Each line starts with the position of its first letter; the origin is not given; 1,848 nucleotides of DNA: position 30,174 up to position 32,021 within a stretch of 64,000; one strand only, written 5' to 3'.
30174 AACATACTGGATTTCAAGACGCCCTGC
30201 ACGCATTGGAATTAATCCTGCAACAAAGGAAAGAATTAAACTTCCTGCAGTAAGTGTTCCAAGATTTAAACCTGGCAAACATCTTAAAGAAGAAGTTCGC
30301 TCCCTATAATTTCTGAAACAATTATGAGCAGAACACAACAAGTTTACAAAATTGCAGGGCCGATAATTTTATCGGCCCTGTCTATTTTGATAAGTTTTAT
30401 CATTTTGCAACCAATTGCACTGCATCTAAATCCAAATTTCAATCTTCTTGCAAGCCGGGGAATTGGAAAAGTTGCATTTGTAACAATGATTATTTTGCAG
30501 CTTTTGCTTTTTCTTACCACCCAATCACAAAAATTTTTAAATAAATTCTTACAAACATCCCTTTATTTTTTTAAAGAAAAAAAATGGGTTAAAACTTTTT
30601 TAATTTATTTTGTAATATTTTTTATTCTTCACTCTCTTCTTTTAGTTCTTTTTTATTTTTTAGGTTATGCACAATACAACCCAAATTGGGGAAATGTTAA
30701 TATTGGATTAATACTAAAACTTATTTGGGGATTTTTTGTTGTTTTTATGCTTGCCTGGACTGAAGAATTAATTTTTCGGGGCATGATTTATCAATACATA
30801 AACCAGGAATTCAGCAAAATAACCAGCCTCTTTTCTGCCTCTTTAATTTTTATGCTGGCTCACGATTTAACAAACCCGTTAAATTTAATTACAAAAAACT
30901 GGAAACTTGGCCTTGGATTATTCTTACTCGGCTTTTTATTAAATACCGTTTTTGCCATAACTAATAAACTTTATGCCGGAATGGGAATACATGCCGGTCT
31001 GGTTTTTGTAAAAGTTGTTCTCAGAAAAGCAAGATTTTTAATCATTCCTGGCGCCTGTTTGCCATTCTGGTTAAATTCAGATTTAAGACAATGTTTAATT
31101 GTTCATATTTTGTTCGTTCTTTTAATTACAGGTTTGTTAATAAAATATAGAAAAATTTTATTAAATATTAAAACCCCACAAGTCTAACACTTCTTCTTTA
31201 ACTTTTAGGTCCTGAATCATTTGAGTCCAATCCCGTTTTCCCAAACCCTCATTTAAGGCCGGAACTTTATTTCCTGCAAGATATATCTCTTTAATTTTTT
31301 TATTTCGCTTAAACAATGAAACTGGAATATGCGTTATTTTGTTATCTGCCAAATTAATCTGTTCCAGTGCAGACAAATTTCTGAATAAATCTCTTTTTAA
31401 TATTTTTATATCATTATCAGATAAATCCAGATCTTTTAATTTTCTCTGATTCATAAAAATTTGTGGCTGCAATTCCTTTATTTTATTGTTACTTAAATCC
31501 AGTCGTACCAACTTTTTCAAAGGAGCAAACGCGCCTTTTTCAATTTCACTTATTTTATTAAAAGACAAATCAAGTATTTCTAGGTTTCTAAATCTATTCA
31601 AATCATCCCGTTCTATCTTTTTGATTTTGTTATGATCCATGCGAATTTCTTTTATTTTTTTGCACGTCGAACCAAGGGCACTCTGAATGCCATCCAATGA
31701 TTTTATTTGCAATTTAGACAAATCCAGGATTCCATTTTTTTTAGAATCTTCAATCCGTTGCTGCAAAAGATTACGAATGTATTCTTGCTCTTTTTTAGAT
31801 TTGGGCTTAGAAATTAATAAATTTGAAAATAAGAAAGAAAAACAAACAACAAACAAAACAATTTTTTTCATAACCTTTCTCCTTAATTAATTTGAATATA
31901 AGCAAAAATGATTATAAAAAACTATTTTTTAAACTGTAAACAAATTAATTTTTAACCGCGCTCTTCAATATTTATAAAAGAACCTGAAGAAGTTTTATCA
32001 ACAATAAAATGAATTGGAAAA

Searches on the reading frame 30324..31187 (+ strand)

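Call 83: search_protein_families(library=pfam, proteins=[window:30324-31187:+], max_evalue=0.0001)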
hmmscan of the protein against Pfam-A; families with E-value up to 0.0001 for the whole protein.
window:30324-31187:+ (287 aa): 1 family
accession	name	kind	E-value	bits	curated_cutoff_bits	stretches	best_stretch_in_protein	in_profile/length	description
PF02517.21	Rce1-like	-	6e-13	49.3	22.4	1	132-226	4-90/93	Type II CAAX prenyl endopeptidase Rce1-like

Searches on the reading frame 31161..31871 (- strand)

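Call 83: search_protein_families(library=pfam, proteins=[window:31161-31871:-], max_evalue=0.0001)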
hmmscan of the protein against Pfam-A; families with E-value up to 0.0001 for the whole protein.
window:31161-31871:- (236 aa): 6 families
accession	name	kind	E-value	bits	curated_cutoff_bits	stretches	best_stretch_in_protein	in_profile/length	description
PF13855.12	LRR_8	-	3.6e-31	107.2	27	3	121-179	3-61/61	Leucine rich repeat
PF12799.13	LRR_4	-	3.5e-18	65.7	27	1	96-136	2-41/44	Leucine Rich repeats (2 copies)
PF13306.12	LRR_5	-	6e-18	65.4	27.7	2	94-200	8-110/127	BspA type Leucine rich repeat region (6 copies)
PF00560.39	LRR_1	-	3.3e-14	50.4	20.6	0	120-141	1-22/23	Leucine Rich Repeat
PF13516.12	LRR_6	-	1.9e-09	37.3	23.4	0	143-155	3-15/24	Leucine Rich repeat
PF14580.12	LRR_9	-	9.3e-07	29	30.5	0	146-207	45-104/175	Leucine-rich repeat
